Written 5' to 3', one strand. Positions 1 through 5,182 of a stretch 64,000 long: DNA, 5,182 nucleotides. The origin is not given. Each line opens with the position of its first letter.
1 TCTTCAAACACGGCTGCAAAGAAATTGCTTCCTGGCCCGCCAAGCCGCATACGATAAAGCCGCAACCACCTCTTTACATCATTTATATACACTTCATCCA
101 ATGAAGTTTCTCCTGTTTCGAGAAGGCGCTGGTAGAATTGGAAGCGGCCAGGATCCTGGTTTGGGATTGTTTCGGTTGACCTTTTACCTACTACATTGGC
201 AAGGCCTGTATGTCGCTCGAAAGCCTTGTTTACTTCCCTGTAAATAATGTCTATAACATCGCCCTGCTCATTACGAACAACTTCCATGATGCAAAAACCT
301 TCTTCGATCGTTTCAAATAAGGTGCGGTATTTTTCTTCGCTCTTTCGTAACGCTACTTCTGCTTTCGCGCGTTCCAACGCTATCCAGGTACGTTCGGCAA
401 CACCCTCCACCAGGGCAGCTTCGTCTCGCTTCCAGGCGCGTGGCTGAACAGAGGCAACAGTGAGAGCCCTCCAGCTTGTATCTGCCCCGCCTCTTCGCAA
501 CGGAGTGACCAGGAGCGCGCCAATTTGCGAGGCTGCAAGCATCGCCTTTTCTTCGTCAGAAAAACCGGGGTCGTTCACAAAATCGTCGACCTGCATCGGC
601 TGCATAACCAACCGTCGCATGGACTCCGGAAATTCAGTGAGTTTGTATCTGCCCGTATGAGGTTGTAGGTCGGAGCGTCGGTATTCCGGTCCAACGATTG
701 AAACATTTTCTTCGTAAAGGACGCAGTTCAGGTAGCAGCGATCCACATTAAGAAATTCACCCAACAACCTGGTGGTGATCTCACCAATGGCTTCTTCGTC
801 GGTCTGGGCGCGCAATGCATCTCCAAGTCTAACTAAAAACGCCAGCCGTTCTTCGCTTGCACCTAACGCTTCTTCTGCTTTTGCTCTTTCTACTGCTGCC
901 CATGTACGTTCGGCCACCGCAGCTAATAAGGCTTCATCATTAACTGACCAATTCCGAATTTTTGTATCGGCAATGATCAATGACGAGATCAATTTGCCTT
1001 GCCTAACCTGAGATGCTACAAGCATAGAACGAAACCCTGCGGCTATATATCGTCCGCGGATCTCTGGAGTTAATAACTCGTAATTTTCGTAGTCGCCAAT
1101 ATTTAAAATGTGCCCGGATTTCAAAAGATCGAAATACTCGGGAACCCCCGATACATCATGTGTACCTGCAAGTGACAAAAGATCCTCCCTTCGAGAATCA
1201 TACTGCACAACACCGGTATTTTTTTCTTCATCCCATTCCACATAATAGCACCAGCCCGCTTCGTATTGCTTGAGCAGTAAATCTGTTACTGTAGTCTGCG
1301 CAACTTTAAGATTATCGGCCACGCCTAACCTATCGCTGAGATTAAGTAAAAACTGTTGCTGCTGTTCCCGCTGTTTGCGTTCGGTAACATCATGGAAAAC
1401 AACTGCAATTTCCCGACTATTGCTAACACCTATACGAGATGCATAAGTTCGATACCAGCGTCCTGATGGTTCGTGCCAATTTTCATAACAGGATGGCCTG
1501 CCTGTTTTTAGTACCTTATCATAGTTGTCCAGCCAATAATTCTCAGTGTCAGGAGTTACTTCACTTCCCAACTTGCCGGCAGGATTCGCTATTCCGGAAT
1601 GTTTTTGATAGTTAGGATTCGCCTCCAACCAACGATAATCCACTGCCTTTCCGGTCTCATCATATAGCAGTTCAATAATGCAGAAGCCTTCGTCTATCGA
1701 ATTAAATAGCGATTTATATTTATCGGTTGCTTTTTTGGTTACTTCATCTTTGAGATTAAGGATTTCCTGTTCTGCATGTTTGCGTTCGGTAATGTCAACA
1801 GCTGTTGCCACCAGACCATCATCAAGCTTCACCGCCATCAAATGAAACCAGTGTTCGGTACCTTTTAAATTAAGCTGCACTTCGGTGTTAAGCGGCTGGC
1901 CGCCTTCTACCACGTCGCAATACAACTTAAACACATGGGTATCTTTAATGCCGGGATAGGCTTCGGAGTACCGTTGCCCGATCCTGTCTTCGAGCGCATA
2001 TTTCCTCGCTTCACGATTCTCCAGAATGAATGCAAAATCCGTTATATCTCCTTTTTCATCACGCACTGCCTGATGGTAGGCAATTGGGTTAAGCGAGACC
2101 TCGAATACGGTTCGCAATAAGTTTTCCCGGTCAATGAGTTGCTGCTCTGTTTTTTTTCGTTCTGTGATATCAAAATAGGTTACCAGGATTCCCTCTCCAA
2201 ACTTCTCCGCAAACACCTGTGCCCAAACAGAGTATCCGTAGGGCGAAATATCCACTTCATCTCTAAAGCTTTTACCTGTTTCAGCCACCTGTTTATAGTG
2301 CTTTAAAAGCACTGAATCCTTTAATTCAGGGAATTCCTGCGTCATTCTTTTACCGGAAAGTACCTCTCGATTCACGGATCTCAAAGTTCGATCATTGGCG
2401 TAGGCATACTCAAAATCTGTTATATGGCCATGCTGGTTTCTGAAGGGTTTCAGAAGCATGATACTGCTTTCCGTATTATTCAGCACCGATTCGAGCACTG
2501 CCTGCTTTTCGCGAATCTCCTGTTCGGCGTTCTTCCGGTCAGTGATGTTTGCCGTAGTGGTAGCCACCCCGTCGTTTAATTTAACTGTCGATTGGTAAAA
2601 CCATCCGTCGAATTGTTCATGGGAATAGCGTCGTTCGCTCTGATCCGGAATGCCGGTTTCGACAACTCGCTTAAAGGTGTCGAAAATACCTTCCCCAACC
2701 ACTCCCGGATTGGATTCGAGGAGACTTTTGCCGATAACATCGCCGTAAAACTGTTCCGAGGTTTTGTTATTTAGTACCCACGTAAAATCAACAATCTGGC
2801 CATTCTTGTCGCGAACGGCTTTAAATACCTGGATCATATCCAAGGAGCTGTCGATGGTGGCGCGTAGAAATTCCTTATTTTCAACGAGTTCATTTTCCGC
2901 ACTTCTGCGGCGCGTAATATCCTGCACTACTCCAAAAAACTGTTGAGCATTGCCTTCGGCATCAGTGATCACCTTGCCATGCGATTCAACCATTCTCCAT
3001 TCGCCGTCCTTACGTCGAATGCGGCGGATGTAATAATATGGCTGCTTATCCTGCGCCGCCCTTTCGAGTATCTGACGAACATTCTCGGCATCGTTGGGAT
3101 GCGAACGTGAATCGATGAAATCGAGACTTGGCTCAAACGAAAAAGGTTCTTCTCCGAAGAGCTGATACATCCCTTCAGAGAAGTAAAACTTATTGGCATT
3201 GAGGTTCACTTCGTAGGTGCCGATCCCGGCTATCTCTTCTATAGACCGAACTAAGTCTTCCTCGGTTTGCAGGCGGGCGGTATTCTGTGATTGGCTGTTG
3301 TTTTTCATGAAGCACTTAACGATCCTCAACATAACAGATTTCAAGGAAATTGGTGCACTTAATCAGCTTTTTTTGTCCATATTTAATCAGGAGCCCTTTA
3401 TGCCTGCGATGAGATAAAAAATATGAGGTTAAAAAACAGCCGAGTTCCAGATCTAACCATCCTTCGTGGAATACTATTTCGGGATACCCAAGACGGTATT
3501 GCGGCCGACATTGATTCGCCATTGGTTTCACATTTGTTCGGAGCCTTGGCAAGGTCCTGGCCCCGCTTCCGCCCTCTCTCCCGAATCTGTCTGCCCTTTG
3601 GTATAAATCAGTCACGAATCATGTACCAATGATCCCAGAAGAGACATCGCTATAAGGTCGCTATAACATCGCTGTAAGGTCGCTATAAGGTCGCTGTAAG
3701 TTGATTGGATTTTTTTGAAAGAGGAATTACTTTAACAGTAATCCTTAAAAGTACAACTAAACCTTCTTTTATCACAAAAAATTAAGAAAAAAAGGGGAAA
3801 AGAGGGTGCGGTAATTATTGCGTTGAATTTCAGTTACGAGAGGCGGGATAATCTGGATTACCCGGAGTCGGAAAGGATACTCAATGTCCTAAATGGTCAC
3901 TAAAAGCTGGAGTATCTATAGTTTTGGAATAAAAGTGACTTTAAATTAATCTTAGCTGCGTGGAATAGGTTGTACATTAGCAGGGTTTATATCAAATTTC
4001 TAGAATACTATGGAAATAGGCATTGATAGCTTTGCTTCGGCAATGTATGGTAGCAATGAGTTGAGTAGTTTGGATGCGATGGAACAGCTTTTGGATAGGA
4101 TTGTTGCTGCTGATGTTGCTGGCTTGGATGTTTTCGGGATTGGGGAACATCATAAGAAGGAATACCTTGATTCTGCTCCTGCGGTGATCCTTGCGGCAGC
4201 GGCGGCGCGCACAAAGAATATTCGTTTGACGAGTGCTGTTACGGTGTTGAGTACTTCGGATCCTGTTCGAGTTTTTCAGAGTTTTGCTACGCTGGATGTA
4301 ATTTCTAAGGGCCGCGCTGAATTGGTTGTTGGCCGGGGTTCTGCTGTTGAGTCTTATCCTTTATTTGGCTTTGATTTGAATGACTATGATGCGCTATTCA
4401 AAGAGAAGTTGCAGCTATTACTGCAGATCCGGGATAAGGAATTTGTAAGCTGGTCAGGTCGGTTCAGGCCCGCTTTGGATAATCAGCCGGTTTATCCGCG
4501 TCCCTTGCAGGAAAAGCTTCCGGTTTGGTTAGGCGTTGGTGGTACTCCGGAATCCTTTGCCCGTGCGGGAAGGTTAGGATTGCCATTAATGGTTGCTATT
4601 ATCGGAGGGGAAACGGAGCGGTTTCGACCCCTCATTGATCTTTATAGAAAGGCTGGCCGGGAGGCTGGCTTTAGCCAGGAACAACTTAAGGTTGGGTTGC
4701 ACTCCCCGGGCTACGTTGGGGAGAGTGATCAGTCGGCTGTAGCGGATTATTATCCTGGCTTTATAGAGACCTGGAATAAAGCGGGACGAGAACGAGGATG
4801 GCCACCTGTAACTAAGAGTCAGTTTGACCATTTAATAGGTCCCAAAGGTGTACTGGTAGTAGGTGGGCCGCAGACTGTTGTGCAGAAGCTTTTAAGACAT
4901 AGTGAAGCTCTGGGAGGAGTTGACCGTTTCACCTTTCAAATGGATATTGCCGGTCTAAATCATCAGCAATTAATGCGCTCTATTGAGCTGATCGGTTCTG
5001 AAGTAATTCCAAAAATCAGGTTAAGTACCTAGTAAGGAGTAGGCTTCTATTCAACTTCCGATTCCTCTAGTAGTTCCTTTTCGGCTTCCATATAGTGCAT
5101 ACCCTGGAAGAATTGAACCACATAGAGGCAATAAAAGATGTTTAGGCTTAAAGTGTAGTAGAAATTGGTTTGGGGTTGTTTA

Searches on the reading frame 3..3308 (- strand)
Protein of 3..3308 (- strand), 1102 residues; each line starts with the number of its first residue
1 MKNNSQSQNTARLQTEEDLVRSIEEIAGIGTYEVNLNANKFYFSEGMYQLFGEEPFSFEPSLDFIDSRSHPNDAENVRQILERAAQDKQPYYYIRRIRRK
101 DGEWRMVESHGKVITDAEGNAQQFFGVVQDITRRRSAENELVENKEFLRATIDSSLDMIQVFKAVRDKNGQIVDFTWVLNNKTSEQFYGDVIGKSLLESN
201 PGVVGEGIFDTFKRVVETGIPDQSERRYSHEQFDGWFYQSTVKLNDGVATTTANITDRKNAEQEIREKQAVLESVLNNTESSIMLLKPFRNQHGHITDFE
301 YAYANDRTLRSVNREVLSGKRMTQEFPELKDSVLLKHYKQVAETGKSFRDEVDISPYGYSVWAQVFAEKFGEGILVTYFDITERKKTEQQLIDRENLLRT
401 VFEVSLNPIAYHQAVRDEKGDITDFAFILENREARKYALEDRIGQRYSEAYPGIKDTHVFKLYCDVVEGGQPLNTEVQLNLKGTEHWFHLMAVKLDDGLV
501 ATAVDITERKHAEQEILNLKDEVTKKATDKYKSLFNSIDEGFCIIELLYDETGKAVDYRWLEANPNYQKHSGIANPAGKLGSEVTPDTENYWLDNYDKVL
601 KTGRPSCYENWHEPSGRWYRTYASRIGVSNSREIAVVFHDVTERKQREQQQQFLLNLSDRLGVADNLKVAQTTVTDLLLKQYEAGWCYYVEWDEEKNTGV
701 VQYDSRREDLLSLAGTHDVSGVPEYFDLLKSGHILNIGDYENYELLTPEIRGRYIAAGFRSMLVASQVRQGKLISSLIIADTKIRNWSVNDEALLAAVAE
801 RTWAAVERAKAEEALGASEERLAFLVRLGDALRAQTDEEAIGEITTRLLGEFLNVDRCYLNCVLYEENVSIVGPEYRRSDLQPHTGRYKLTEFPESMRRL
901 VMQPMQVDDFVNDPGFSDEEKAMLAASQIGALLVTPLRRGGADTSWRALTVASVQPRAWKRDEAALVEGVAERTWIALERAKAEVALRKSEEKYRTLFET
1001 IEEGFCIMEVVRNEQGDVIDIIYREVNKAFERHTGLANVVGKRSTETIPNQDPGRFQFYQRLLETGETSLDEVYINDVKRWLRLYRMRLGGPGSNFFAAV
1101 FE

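Call 82: search_protein_families(library=pfam, proteins=[window:3-3308:-], max_evalue=0.0001)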
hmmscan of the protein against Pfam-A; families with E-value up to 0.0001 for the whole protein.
window:3-3308:- (1102 aa): 7 families
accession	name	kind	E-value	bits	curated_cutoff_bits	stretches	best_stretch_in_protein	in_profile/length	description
PF08448.16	PAS_4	-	1.7e-24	86.6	23.1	1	69-135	43-109/110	PAS fold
PF01590.32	GAF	-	1.4e-17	64.9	22.4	1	838-978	2-133/133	GAF domain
PF08447.18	PAS_3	-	4.3e-17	62.6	25.6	1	41-128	2-89/89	PAS fold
PF00989.32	PAS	-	4e-11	43.4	22.6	1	21-131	4-113/113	PAS fold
PF13426.13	PAS_9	-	2.9e-10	40.8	27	0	39-132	12-102/103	PAS domain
PF13188.13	PAS_8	-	4.3e-09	36.4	21.8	0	992-1059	1-57/65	PAS domain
PF13185.12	GAF_2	-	1.7e-05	25.5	28.6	0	836-979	2-136/136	GAF domain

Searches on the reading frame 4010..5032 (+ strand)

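Call 61: search_protein_families(library=pfam, proteins=[window:4010-5032:+], max_evalue=0.0001)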
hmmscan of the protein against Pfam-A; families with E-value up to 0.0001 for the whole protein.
window:4010-5032:+ (340 aa): 1 family
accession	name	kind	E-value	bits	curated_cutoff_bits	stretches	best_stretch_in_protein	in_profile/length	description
PF00296.26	Bac_luciferase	-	7.8e-55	186.9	27.9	1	14-300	16-309/314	Luciferase-like monooxygenase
